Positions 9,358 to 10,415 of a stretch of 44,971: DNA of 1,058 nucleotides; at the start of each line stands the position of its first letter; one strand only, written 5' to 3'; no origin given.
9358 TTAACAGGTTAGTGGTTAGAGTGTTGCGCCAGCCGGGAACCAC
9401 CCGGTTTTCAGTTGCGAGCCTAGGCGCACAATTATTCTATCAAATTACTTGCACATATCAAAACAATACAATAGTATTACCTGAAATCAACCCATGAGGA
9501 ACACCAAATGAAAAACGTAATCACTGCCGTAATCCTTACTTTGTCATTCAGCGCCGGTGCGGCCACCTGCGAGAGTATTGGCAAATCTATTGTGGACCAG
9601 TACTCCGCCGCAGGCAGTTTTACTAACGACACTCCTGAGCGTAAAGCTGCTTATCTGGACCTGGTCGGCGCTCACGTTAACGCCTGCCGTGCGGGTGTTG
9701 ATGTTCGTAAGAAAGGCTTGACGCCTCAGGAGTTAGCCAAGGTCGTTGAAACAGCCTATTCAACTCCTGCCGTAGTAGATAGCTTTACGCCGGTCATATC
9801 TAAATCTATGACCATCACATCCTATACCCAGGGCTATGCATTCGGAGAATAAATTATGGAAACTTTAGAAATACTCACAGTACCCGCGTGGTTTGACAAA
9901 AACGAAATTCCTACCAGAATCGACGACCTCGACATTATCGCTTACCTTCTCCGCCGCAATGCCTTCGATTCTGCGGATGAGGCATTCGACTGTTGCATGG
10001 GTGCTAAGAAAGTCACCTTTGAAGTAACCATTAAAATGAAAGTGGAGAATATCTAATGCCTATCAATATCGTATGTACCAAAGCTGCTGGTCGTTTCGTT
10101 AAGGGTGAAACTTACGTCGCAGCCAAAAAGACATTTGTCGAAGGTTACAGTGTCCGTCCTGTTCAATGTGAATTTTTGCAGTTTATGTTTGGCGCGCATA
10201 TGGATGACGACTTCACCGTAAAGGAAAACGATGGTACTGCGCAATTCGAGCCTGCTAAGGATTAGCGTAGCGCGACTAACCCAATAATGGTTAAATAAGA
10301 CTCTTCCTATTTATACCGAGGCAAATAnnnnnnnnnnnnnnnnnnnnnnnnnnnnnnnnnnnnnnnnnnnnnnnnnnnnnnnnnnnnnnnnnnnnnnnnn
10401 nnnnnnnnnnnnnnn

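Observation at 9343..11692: Opposite-strand five-gene cassette between the tail tube and tail chaperone genes, encoding an HTH-metallophosphoesterase fusion and a secreted protein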

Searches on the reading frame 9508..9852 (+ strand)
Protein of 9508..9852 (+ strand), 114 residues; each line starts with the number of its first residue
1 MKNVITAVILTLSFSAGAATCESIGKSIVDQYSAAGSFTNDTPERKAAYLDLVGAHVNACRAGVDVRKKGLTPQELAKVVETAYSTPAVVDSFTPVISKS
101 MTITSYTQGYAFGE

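Call 4: search_protein_families(library=pfam, proteins=[window:9508-9852:+], max_evalue=0.1)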
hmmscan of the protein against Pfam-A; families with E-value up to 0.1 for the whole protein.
window:9508-9852:+ (114 aa): 0 families

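Call 9: search_protein_families(library=phrogs, proteins=[window:9508-9852:+], max_evalue=0.01)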
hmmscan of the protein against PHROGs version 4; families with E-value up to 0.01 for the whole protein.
window:9508-9852:+ (114 aa): 1 family
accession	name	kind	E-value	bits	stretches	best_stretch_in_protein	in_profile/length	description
phrog_14165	-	unknown function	7.4e-07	30.3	1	1-86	1-81/109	-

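Call 28: search_dna_similar(query=window:9508-9852:+, collection=phages, mode=protein, rows=spread, max_rows=25, max_evalue=0.01)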
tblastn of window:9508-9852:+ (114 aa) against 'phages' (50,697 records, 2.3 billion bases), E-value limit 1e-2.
Records with a match: 27; places in all: 27; records where one place covers at least 80% of the query: 26.
Best place of each record, by identity: 60-80% 1; <60% 26.
By first word of the organism name: Salmonella 26; Pantoea 1.
By host as written in the record: Salmonella enterica 6; Salmonella enterica subsp. enterica serovar Infantis 6; Salmonella enterica subsp. enterica serovar Typhimurium 2; Salmonella enterica subsp. enterica serovar Typhimurium ATCC 14028 2; Salmonella enterica subsp. enterica 2; Salmonella enterica subsp. enterica serovar Typhimurium CMCC50115 2; Salmonella sp. 2; Pantoea sp. 1; and 4 more.
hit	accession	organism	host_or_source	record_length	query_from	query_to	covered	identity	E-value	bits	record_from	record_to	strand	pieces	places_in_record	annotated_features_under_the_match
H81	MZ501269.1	Pantoea phage AH01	Pantoea sp.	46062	1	114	100%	63.2%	9e-40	145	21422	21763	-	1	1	41: hypothetical protein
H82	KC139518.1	Salmonella phage FSL SP-031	Salmonella enterica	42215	1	114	100%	35.5%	8e-13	69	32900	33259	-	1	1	hypothetical protein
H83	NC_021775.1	Salmonella phage FSL SP-031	Salmonella enterica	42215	1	114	100%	35.5%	8e-13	69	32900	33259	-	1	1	hypothetical protein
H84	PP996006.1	Salmonella phage W5_chr3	Salmonella enterica subsp. enterica ...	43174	1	114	100%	35.5%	2e-12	67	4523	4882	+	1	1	hypothetical protein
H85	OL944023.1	Salmonella phage PhiSTP2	Salmonella enterica subsp. enterica ...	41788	1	114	100%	34.7%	9e-12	66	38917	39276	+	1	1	hypothetical protein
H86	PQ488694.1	Salmonella phage SaI_NFG_5577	Salmonella enterica subsp. enterica ...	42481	1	114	100%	34.7%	9e-12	66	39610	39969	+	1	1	hypothetical protein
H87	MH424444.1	Salmonella virus VSiP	Salmonella enterica subsp. enterica ...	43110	1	114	100%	34.7%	1e-11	66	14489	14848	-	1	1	hypothetical protein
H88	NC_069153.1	Salmonella virus VSiP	Salmonella enterica subsp. enterica ...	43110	1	114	100%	34.7%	1e-11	66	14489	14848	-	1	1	hypothetical protein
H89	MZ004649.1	Salmonella phage vB_STM-ZS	Salmonella enterica subsp. enterica ...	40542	1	114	100%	34.7%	1e-11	65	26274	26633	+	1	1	hypothetical protein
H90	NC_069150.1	Salmonella phage vB_STM-ZS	Salmonella enterica subsp. enterica ...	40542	1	114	100%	34.7%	1e-11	65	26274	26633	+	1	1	hypothetical protein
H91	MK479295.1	Salmonella phage vB_SenS_SE1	Salmonella enterica subsp. enterica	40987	1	114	100%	34.7%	1e-11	65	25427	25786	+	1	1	hypothetical protein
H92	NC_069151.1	Salmonella phage vB_SenS_SE1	Salmonella enterica subsp. enterica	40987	1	114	100%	34.7%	1e-11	65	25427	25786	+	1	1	hypothetical protein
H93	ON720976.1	Salmonella phage GRNsp27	Salmonella enterica subsp. enterica ...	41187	1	114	100%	34.7%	1e-11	65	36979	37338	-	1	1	hypothetical protein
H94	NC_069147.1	Salmonella phage GRNsp27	Salmonella enterica subsp. enterica ...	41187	1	114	100%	34.7%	1e-11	65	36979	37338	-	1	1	hypothetical protein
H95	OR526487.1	Salmonella phage STP-1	Salmonella enterica subsp. enterica ...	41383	1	114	100%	34.7%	1e-11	65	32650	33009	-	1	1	hypothetical protein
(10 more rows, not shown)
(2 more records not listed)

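Call 51: list_cluster_members(proteins=[window:9508-9849:+, window:9856-10053:+, window:10056-10262:+, window:10328-11458:+, window:11458-11655:+])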
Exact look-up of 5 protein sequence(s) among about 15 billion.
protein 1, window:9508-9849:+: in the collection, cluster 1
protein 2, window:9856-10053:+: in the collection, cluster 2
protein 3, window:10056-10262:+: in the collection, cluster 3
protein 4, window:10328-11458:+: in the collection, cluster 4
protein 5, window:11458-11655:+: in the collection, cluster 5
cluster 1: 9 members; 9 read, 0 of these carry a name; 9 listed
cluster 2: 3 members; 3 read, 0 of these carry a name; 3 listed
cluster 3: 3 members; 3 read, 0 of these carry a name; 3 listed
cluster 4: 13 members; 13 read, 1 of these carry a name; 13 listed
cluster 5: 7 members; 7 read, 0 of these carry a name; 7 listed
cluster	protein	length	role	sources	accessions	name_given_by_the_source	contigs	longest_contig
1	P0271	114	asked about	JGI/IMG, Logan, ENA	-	-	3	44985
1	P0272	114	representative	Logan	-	-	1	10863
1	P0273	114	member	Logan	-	-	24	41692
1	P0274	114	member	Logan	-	-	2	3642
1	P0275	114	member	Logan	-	-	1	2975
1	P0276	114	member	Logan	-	-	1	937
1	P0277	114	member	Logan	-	-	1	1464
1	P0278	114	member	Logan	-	-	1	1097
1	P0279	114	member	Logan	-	-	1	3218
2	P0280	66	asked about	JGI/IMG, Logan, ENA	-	-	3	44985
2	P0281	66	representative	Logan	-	-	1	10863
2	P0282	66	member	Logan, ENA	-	-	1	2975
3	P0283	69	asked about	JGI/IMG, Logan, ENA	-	-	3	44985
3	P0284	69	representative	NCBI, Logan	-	-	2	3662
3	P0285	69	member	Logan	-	-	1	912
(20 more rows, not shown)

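Call 57: search_protein_families(library=ncbifam, proteins=[window:9508-9852:+], max_evalue=0.1)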
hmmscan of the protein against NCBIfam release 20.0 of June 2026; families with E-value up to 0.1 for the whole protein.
window:9508-9852:+ (114 aa): 0 families

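Call 58: search_protein_families(library=padloc, proteins=[window:9508-9852:+], max_evalue=0.1)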
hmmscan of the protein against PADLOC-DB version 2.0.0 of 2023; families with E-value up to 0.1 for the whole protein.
window:9508-9852:+ (114 aa): 0 families

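Call 59: find_homologous_proteins(query=window:9508-9849:+, max_evalue=0.01)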
Query window:9508-9849:+ (114 aa): 10 proteins with E <= 0.01 among 21 candidates.
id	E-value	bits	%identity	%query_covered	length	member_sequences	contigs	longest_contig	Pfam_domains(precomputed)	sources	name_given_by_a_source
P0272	9.5e-62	224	94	100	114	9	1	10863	-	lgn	-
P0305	4.3e-54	199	82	100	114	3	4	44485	-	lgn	-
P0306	8.7e-52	192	81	100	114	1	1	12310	-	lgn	-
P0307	7.2e-51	189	79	100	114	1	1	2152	-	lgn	-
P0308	1.4e-48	181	74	100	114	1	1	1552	-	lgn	-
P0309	7.8e-47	176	77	100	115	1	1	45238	-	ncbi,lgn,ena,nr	ncbi:MAG: hypothetical protein [Caudoviricetes sp.]|nr:MAG: hypothetical protein [Caudoviricetes sp.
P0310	1.3e-33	133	61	100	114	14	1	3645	-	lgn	-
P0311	3.7e-33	132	58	100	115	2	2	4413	-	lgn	-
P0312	2.5e-29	120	57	100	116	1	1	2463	-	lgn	-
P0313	9.8e-15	73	40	100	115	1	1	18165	-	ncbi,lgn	-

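Call 70: predict_structure(alignment_id=A4)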
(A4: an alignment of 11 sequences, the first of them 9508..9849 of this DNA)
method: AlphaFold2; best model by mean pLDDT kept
length: 114 residues; sequences in the alignment: 11
mean_pLDDT: 73.2   pTM: 0.69
mean pLDDT of the five models: 73.2, 72.0, 71.1, 70.0, 69.6
residues with pLDDT >= 90: 0; 70-90: 75; 50-70: 23; < 50: 16
segments of 3 or more residues with pLDDT < 50: 1-11
pLDDT, mean of each block of 10 residues (from residue 1): 43 57 88 80 86 87 87 78 59 56 81 80
secondary structure, 60 per line:
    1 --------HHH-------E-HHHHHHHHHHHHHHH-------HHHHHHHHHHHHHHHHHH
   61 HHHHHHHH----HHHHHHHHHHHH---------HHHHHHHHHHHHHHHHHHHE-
elements in order: H21-35 H43-68 H73-84 H94-112

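Call 73: fold_search(model_id=the predicted structure, library=pdb)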
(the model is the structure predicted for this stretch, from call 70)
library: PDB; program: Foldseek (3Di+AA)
matches with E <= 10: 34; with E <= 0.001: 0
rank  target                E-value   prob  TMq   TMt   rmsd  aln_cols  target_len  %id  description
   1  5iit_B                2.6e+00  0.07  0.20  0.09  16.6       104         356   13  Structure of SPX domain of the yeast inorganic polyphophate polymerase Vtc4 crystallized by carrier-driven crystalliza (released 2016-04-27)
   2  5iit_A                2.7e+00  0.06  0.20  0.09  16.5       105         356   14  Structure of SPX domain of the yeast inorganic polyphophate polymerase Vtc4 crystallized by carrier-driven crystalliza (released 2016-04-27)
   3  8h17                  3.0e+00  0.12  0.30  0.23  13.9       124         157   13  Crystal structure of the Globin domain of Thermosynechococcus elongatus BP-1 (released 2023-04-26)
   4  5iit_D                3.4e+00  0.05  0.20  0.09  16.4       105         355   14  Structure of SPX domain of the yeast inorganic polyphophate polymerase Vtc4 crystallized by carrier-driven crystalliza (released 2016-04-27)
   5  5iit_C                3.6e+00  0.06  0.22  0.09  16.9       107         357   15  Structure of SPX domain of the yeast inorganic polyphophate polymerase Vtc4 crystallized by carrier-driven crystalliza (released 2016-04-27)
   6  9k3s_A                4.4e+00  0.04  0.21  0.10  11.6       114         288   20  Cryo-EM structure of E coli pstSCAB in the catalytic intermediate state (released 2026-02-18)
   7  6nhj_W                4.7e+00  0.04  0.22  0.10  13.6       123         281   14  Atomic structures and deletion mutant reveal different capsid-binding patterns and functional significance of tegument (released 2019-03-06)
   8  4msc_A                4.9e+00  0.08  0.30  0.14  10.4       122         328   10  Crystal structure of PDE10A2 with fragment ZT1595 (2-[(quinolin-7-yloxy)methyl]quinoline) (released 2014-05-14)
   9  5lnc_A                5.2e+00  0.02  0.17  0.08  18.8       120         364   12  Structure of SPX domain of the yeast inorganic polyphophate polymerase Vtc4 crystallized by carrier-driven crystalliza (released 2016-11-09)
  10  9dzd                  5.5e+00  0.08  0.28  0.12  15.2        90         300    8  PvRBP2b N-terminal domain stabilised mutant WHT2484 (released 2025-02-26)
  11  2gnv_A                5.8e+00  0.06  0.25  0.20  14.1       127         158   10  Crystal structure of non-symbiotic plant hemoglobin from rice, B10 mutant F40L (released 2006-04-25)
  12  3lsz_B                6.1e+00  0.04  0.17  0.11  12.6        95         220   16  Crystal structure of glutathione s-transferase from Rhodobacter sphaeroides (released 2010-03-23)
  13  6oiy_D                6.8e+00  0.07  0.27  0.07  12.6       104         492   12  Structure of Escherichia coli bound to dGTP (released 2019-05-15)
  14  4zo5_A                6.8e+00  0.02  0.18  0.08  14.1       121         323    9  PDE10 complexed with 4-isopropoxy-2-(2-(3-(4-methoxyphenyl)-4-oxo-3,4-dihydroquinazolin-2-yl)ethyl)isoindoline-1,3-dio (released 2015-08-12)
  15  9p8s_B                8.0e+00  0.06  0.26  0.09  11.2        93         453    9  Structure of CloA apo (released 2025-07-30)
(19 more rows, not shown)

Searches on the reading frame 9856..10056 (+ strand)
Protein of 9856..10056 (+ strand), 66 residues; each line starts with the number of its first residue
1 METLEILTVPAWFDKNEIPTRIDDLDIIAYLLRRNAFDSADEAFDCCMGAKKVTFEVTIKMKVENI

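Call 4: search_protein_families(library=pfam, proteins=[window:9856-10056:+], max_evalue=0.1)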
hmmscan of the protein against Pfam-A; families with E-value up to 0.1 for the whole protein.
window:9856-10056:+ (66 aa): 0 families

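Call 9: search_protein_families(library=phrogs, proteins=[window:9856-10056:+], max_evalue=0.01)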
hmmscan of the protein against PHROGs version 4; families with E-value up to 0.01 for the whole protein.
window:9856-10056:+ (66 aa): 0 families

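Call 29: search_dna_similar(query=window:9856-10056:+, collection=phages, mode=protein, rows=spread, max_rows=25, max_evalue=0.01)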
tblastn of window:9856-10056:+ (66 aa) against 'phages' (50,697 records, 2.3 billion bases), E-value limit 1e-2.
No match.

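Call 57: search_protein_families(library=ncbifam, proteins=[window:9856-10056:+], max_evalue=0.1)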
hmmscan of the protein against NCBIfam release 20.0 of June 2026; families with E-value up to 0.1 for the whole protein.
window:9856-10056:+ (66 aa): 0 families

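Call 58: search_protein_families(library=padloc, proteins=[window:9856-10056:+], max_evalue=0.1)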
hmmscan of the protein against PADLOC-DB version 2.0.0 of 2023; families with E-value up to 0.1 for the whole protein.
window:9856-10056:+ (66 aa): 0 families

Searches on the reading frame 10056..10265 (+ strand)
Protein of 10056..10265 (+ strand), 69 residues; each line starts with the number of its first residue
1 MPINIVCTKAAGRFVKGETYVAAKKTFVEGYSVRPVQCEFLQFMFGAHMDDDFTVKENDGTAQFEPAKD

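Call 4: search_protein_families(library=pfam, proteins=[window:10056-10265:+], max_evalue=0.1)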
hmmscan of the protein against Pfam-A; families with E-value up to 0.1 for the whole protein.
window:10056-10265:+ (69 aa): 0 families

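Call 9: search_protein_families(library=phrogs, proteins=[window:10056-10265:+], max_evalue=0.01)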
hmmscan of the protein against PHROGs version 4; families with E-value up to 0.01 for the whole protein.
window:10056-10265:+ (69 aa): 0 families

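Call 30: search_dna_similar(query=window:10056-10265:+, collection=phages, mode=protein, rows=spread, max_rows=25, max_evalue=0.01)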
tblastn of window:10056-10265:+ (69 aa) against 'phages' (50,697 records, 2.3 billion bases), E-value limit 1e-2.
No match.

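Call 57: search_protein_families(library=ncbifam, proteins=[window:10056-10265:+], max_evalue=0.1)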
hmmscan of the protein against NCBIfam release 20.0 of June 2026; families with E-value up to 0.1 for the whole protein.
window:10056-10265:+ (69 aa): 2 families
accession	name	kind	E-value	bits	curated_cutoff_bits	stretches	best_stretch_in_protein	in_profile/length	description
NF033439.1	small_mem_YoeI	equivalog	0.033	14.1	33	0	53-59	11-17/20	membrane protein YoeI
TIGR01965.1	VCBS_repeat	domain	0.037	14.2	15.5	1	31-63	39-71/99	VCBS domain-containing protein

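Call 58: search_protein_families(library=padloc, proteins=[window:10056-10265:+], max_evalue=0.1)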
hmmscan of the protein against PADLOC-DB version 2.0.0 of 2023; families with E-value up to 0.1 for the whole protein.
window:10056-10265:+ (69 aa): 0 families
